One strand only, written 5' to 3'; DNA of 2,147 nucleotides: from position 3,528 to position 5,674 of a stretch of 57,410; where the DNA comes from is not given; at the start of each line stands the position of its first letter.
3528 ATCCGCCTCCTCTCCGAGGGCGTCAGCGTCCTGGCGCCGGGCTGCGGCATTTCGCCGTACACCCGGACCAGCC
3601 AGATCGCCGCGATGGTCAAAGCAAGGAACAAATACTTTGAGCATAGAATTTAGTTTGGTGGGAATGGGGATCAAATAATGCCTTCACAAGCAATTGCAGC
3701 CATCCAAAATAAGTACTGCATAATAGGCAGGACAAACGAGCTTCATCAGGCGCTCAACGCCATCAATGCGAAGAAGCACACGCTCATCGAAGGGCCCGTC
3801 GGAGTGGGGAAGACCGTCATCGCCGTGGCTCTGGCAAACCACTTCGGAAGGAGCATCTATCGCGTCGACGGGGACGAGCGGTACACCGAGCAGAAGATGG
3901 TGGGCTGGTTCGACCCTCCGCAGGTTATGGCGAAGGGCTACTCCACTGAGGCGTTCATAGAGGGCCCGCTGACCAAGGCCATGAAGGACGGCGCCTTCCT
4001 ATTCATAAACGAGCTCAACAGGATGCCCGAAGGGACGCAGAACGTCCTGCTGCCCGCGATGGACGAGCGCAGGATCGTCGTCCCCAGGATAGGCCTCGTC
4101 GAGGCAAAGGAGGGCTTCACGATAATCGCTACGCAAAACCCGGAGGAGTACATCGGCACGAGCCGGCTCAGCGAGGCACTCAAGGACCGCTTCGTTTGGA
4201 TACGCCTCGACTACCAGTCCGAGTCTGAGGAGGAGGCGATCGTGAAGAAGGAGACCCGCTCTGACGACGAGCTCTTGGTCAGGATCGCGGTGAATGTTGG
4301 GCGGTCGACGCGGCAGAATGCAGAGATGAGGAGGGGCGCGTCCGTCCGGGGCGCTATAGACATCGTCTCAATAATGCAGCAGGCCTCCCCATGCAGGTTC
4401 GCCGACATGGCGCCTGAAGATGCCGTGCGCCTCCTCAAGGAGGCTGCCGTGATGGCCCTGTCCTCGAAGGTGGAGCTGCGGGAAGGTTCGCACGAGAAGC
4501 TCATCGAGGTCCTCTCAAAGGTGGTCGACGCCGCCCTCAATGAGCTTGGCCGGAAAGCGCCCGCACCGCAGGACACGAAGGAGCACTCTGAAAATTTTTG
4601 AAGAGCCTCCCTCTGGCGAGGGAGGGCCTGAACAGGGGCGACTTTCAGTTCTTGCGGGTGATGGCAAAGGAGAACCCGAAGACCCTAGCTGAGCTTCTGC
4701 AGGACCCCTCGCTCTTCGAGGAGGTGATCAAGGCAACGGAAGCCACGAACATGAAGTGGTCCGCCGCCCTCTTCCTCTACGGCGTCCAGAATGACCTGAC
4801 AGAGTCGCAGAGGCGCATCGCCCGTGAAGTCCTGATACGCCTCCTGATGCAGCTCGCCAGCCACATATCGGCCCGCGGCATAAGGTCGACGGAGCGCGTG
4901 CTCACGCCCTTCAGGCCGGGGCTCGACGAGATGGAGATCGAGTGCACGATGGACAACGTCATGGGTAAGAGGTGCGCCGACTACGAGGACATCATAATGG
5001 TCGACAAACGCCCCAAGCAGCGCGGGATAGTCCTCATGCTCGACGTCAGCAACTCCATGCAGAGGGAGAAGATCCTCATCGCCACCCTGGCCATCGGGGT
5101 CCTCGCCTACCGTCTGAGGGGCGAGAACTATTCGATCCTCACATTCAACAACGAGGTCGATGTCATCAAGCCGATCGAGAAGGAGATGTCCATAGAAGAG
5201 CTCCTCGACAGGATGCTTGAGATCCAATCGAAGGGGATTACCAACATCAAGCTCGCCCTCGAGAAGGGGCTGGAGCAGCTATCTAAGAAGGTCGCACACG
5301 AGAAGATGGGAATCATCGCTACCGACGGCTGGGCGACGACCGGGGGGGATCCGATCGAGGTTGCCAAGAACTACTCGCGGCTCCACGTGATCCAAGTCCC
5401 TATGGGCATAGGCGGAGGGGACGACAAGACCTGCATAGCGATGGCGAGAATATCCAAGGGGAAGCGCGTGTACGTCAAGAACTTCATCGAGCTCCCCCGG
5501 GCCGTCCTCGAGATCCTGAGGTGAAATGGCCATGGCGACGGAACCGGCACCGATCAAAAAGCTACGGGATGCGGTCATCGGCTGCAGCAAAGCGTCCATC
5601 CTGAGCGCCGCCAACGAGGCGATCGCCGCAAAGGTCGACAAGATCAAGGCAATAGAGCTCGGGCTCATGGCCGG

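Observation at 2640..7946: MT2 methyltransferase operon carrying a MoxR AAA+ ATPase, a VWA protein, a second corrinoid protein and a private group II chaperonin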

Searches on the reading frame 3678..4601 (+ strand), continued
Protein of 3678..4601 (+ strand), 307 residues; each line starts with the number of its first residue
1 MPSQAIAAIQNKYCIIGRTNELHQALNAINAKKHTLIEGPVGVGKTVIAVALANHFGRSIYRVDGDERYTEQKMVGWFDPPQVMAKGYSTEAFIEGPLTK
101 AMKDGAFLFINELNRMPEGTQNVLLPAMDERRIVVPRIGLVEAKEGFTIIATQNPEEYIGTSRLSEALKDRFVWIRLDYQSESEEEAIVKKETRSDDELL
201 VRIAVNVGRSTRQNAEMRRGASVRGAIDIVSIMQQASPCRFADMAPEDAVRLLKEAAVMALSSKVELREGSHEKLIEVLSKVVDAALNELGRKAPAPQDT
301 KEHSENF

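Call 38: search_solved_structures(query=window:3678-4601:+, max_evalue=0.001)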
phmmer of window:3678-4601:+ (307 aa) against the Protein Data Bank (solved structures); distinct sequences matched with E-value up to 0.001: 76 (the best 60 are shown).
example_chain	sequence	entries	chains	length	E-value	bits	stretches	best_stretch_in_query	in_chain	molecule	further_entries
6or5_A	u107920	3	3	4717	7.4e-46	159.9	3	35-196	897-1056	Midasin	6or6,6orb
6i27_A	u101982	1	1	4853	5.9e-41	143.9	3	27-192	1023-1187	Midasin,Midasin,Midasin,Midasin,Midasin,Midasin,Midasin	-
6i26_A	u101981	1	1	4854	5.9e-41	143.9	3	27-192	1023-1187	Midasin,Midasin,Midasin,Midasin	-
6hyp_A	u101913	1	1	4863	6e-41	143.8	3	27-192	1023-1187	Midasin,Midasin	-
5jcs_s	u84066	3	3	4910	6.3e-41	143.8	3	27-192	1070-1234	Midasin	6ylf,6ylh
9qh4_A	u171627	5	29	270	1.5e-16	63.8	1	35-234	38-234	Protein NorQ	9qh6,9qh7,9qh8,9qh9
9qhd_A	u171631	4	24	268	1.3e-15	60.8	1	35-234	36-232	Nitric oxide reductase NorQ protein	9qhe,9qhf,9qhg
5c3c_A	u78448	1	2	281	4.1e-10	42.7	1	29-205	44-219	CbbQ/NirQ/NorQ domain protein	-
6l1q_C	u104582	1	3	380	9.1e-10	41.5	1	32-235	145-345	CbbQ protein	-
2r44_A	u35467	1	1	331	1.2e-09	41.2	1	15-191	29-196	Uncharacterized protein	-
6uqe_A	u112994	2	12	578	7.5e-06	28.7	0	36-131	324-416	ATP-dependent Clp protease ATP-binding subunit ClpA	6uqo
7x5b_A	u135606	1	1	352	9.6e-06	28.3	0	22-65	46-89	Holliday junction ATP-dependent DNA helicase RuvB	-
7pbl_A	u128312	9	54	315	1e-05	28.3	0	31-65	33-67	Holliday junction ATP-dependent DNA helicase RuvB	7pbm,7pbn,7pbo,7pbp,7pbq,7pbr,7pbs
7uiv_A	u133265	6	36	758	1.5e-05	27.7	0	36-131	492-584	ATP-dependent Clp protease ATP-binding subunit ClpA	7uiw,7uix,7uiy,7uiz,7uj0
6w1z_A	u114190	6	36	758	1.5e-05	27.7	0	36-131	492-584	ATP-dependent Clp protease ATP-binding subunit ClpA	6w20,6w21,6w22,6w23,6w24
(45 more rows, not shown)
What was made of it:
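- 3678..4601 (+): MoxR-class AAA+ ATPase (AAA_5, related to midasin and NorQ). The best PDB sequence hits are midasin AAA domains at 160 bits and NorQ at 64 bits (call 38).
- Closest known: NorQ/NorD. Same: NorQ is the best non-midasin PDB sequence hit (64 bits, call 38).
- Closest known: Midasin/Rea1. Same: It is the top PDB sequence match of the ATPase (160 bits across several AAA modules, call 38).
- Closest known: Midasin/Rea1. Different: Midasin is a eukaryotic protein of about 4,700-4,900 residues (call 38) with several concatenated AAA modules, and it acts on pre-60S ribosome assembly factors.
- Structural relatives: the ATPase matches midasin and NorQ (call 38).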

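Call 75: search_protein_families(library=padloc, max_evalue=0.01, proteins=[window:3678-4601:+])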
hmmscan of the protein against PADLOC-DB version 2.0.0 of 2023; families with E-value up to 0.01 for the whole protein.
window:3678-4601:+ (307 aa): 6 families
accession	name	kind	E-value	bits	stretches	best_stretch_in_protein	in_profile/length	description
PDLC04140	mad8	-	2.9e-06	25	1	29-196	24-134/314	mads_8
PDLC05079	PDC-S73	-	4e-05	20.6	1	5-61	164-220/752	-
PDLC01993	RtcR--CARF_AAA_HTH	-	0.0017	14.9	0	29-154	201-327/523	-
PDLC01439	typeIV_DinG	-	0.0032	14.2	1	27-57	29-59/575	CAS-IV-A; associated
PDLC04232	IetA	-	0.0048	14.4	0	28-63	112-147/330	-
PDLC01994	RtcR_PspF1--CARF_AAA_HTH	-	0.0096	13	0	95-171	243-316/468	-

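Call 76: search_protein_families(library=ncbifam, max_evalue=0.01, proteins=[L026:9983-11779:+])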
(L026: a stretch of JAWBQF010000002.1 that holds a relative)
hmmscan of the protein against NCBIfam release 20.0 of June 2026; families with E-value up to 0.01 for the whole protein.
L026:9983-11779:+ (598 aa): 17 families
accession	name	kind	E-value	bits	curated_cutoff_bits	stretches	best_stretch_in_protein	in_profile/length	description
TIGR02640.1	gas_vesic_GvpN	equivalog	8.1e-25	87.8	266.8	1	27-250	18-258/262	gas vesicle protein GvpN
TIGR02442.1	Cob-chelat-sub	hypoth_equivalog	9.4e-19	67.3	779.45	2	68-196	97-220/641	putative cobaltochelatase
NF047784.1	MadB_ATPase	equivalog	2.2e-18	66.5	475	2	93-240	127-270/298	MadB family AAA-type ATPase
TIGR02031.1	BchD-ChlD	equivalog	1.7e-12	46.9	499.55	1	18-207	3-197/608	magnesium chelatase ATPase subunit D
TIGR00635.1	ruvB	equivalog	8.3e-10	38.2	299.05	2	29-63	29-63/305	Holliday junction branch migration DNA helicase RuvB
NF000868.0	PRK00080.1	equivalog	4.6e-09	35.6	282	2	100-211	100-214/330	Holliday junction branch migration DNA helicase RuvB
TIGR02030.1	BchI-ChlI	equivalog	1.7e-06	27.4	466.95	1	53-196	86-224/337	magnesium chelatase ATPase subunit I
TIGR00764.1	lon_rel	equivalog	3.7e-06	25.8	516.6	1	13-56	20-63/608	ATP-dependent protease LonB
TIGR01650.1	PD_CobS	equivalog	2.9e-05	23.4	558.55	1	22-233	56-272/327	cobaltochelatase subunit CobS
TIGR03788.1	marine_srt_targ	equivalog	0.00023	19.7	551.65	1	389-588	239-434/629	marine proteobacterial sortase target protein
NF038308.1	RNA_repair_RtcR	equivalog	0.0012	17.8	650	0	26-50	200-224/530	RNA repair transcriptional activator RtcR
NF003069.1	PRK03992.1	subfamily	0.0015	17.7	500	0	27-65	162-200/379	proteasome-activating nucleotidase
TIGR02902.1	spore_lonB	equivalog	0.0037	15.9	723.3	0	30-132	86-205/531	ATP-dependent protease LonB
NF040586.1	FxSxx_TPR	equivalog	0.0051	15.3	300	1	14-48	9-43/830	FxSxx-COOH system tetratricopeptide repeat protein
TIGR01242.2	TIGR01242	subfamily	0.0058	15.7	500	0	27-65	145-183/362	proteasome-activating nucleotidase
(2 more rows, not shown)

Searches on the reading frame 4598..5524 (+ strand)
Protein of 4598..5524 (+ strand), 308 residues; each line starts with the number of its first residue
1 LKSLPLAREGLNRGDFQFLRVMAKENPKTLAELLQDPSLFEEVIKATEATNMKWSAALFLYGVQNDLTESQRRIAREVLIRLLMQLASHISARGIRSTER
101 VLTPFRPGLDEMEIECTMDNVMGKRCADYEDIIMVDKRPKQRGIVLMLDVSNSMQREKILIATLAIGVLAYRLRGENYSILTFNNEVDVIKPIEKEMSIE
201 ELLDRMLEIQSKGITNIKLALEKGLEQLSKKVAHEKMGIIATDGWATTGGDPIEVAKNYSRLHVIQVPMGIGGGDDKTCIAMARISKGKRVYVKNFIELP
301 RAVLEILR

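Call 3: search_protein_families(library=pfam, proteins=[window:4598-5524:+])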
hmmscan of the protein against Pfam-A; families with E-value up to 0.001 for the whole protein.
window:4598-5524:+ (308 aa): 3 families
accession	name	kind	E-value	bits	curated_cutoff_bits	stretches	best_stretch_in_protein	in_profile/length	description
PF00092.34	VWA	-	1.5e-12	48.5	23.8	1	144-297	2-166/174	von Willebrand factor type A domain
PF05762.20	VWA_CoxE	-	1.2e-08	35.1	26.4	1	126-249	40-164/222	VWA domain containing CoxE-like protein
PF13519.12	VWA_2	-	2.3e-08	35.1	27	1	144-244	1-106/107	von Willebrand factor type A domain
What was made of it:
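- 4598..5524 (+): VWA/MIDAS partner protein: an N-terminal helical domain followed by a VWA domain. VWA 48.5 bits and VWA_CoxE 35 bits (call 3).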

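Call 4: search_protein_families(library=ncbifam, proteins=[window:4598-5524:+])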
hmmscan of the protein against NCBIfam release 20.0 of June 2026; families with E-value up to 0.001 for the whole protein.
window:4598-5524:+ (308 aa): 0 families

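Call 39: search_solved_structures(query=window:4598-5524:+, max_evalue=0.1)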
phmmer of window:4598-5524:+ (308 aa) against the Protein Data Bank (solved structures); distinct sequences matched with E-value up to 0.1: 1.
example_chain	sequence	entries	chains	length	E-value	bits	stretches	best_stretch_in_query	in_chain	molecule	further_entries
8s05_A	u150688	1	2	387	6e-06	29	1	132-276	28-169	Conserved protein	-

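Call 62: find_homologous_proteins(query=window:4598-5524:+)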
Query window:4598-5524:+ (308 aa): 48 proteins with E <= 0.001 among 3129 candidates.
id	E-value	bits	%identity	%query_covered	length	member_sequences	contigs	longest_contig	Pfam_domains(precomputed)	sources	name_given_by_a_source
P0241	3.2e-191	652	97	100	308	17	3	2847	PF00092.35,PF13519.13,PF05762.21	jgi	-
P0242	2.0e-176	603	89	100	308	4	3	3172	PF00092.35,PF13519.13,PF05762.21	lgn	-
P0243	3.5e-167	573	84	100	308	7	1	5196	PF00092.35,PF13519.13,PF05762.21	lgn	-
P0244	2.0e-160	551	80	100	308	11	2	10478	PF00092.35,PF13519.13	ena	-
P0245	4.8e-153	526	82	94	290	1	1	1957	PF00092.35,PF13519.13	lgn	-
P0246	1.5e-151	521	79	98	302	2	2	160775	PF00092.35,PF13519.13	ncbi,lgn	-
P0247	1.7e-127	443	66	100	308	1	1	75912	PF00092.35,PF13519.13,PF05762.21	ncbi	-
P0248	4.0e-126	438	65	100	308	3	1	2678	PF00092.35,PF13519.13,PF05762.21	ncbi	-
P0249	2.8e-124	432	67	93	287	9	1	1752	PF00092.35,PF13519.13,PF05762.21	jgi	-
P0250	8.4e-124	430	64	98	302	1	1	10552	PF00092.35,PF13519.13,PF05762.21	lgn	-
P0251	5.3e-123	428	64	98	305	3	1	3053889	PF00092.35,PF13519.13,PF05762.21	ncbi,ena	-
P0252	2.1e-122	426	63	98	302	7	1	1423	PF00092.35,PF13519.13,PF05762.21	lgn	-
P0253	7.0e-122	424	62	98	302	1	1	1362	PF00092.35,PF13519.13,PF05762.21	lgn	-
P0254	1.2e-121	423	64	98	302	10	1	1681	PF00092.35,PF13519.13,PF05762.21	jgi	-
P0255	1.6e-117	410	61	98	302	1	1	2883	PF00092.35,PF13519.13,PF05762.21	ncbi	ncbi:MAG: VWA domain-containing protein [Nitrososphaerota archaeon]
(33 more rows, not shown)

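Call 69: predict_structure(alignment_id=A3)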
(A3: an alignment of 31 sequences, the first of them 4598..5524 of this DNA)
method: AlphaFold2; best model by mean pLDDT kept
length: 308 residues; sequences in the alignment: 31
mean_pLDDT: 87.3   pTM: 0.79
mean pLDDT of the five models: 87.3, 87.2, 85.9, 85.1, 76.0
residues with pLDDT >= 90: 151; 70-90: 136; 50-70: 21; < 50: 0
segments of 3 or more residues with pLDDT < 50: none
pLDDT, mean of each block of 10 residues (from residue 1): 71 82 80 85 89 90 89 94 93 68 84 87 87 82 91 77 95 90 94 93 92 88 96 86 88 95 88 79 95 91 90
secondary structure, 60 per line:
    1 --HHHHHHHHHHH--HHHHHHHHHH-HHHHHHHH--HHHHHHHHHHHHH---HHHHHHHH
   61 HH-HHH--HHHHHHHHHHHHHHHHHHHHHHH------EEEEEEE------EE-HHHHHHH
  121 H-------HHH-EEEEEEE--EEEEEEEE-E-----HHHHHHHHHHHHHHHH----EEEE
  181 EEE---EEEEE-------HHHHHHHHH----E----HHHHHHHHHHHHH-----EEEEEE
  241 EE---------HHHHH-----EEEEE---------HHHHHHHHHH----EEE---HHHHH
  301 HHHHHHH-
elements in order: H3-13 H16-25 H27-34 H37-49 H53-62 H69-91 E98-104 H114-121 E133-139 E142-149 H157-172 E177-183 E187-191 H199-207 H217-229 E235-242 H252-256 E262-266 H276-285 E290-292 H296-307
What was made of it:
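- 4598..5524 (+): The AF2 model has pLDDT 87 (call 69).
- On NorD-like MoxR adaptor: An N-terminal helical domain is predicted (call 69).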

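Call 72: fold_search(model_id=the predicted structure, library=pdb)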
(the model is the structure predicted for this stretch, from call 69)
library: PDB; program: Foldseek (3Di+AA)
matches with E <= 10: 827; with E <= 0.001: 322
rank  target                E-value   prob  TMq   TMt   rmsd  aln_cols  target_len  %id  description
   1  9qhe_G                6.0e-11  1.00  0.48  0.60   6.9       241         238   18  NorQD complex state 2 from Jhaorihella thermophila (released 2026-03-25)
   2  9qhd_G                8.0e-11  1.00  0.46  0.53   7.4       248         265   19  NorQD complex state 1 from Jhaorihella thermophila (released 2026-03-25)
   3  9qh8_G                9.0e-10  1.00  0.48  0.56   7.1       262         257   17  reduced NorQ-NorD VWA domain complex from Paracoccus denitrificans (released 2026-03-25)
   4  9qhg_G                9.0e-10  1.00  0.45  0.57   7.0       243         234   19  NorQD complex state 4 from Jhaorihella thermophila (released 2026-03-25)
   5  9qh6_G                1.4e-09  1.00  0.49  0.52   7.4       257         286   18  NorQ in complex with NorD VWA domain from Paracoccus denitrificans (released 2026-03-25)
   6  3ibs_A                5.3e-09  1.00  0.45  0.64   4.7       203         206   21  Crystal structure of conserved hypothetical protein BatB from Bacteroides thetaiotaomicron (released 2009-08-25)
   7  4jdu                  5.9e-09  1.00  0.44  0.64   5.5       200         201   18  The crystal structure of an aerotolerance-related membrane protein from Bacteroides fragilis NCTC 9343 with multiple mut (released 2013-03-27)
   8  3ibs_B                1.0e-08  1.00  0.43  0.61   4.7       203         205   20  Crystal structure of conserved hypothetical protein BatB from Bacteroides thetaiotaomicron (released 2009-08-25)
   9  3hs0_D                2.3e-08  1.00  0.42  0.20   4.3       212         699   19  Cobra Venom Factor (CVF) in complex with human factor B (released 2009-07-07)
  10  8s05_A                4.3e-08  1.00  0.47  0.38   8.9       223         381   17  ArnAB complex an archaeal ortholog of the Sec23/24 core motif (released 2025-10-29)
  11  6qt8                  5.1e-08  1.00  0.43  0.46  11.7       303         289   13  Crystal structure of Rea1-MIDAS domain from Chaetomium thermophilum (released 2019-08-07)
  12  9pd4_E                6.3e-08  1.00  0.45  0.41   3.5       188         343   12  NER dual incision complex - DuIM (released 2026-02-18)
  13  2ok5_A                7.0e-08  1.00  0.40  0.19   4.8       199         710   23  Human Complement factor B (released 2007-02-27)
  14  8d3c_A                7.0e-08  1.00  0.46  0.12  23.5       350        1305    9  VWF tubule derived from monomeric D1-A1 (released 2022-07-06)
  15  4c2b_C                7.9e-08  1.00  0.48  0.71   2.7       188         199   12  Crystal Structure of High-Affinity von Willebrand Factor A1 domain with Disulfide Mutation in Complex with High Affini (released 2014-01-08)
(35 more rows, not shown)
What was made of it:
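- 4598..5524 (+): The best structural matches are NorD in NorQD complexes (E 6e-11), and the Rea1 MIDAS domain also matches (call 72).
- On NorD-like MoxR adaptor: Foldseek's best hits are NorD chains (TM 0.45-0.6, rmsd about 7 Å, 17-19% identity) (call 72).
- Closest known: NorQ/NorD. Same: NorD in NorQD complexes is the best structural match of the VWA model (E 6e-11, call 72).
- Closest known: Midasin/Rea1. Same: The Rea1 MIDAS domain is among the structural matches of the VWA protein (call 72).
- The VWA model matches NorD in NorQD complexes and the Rea1 MIDAS domain (call 72).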

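Call 75: search_protein_families(library=padloc, max_evalue=0.01, proteins=[window:4598-5524:+])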
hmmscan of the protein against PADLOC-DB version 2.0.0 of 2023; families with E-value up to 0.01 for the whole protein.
window:4598-5524:+ (308 aa): 0 families
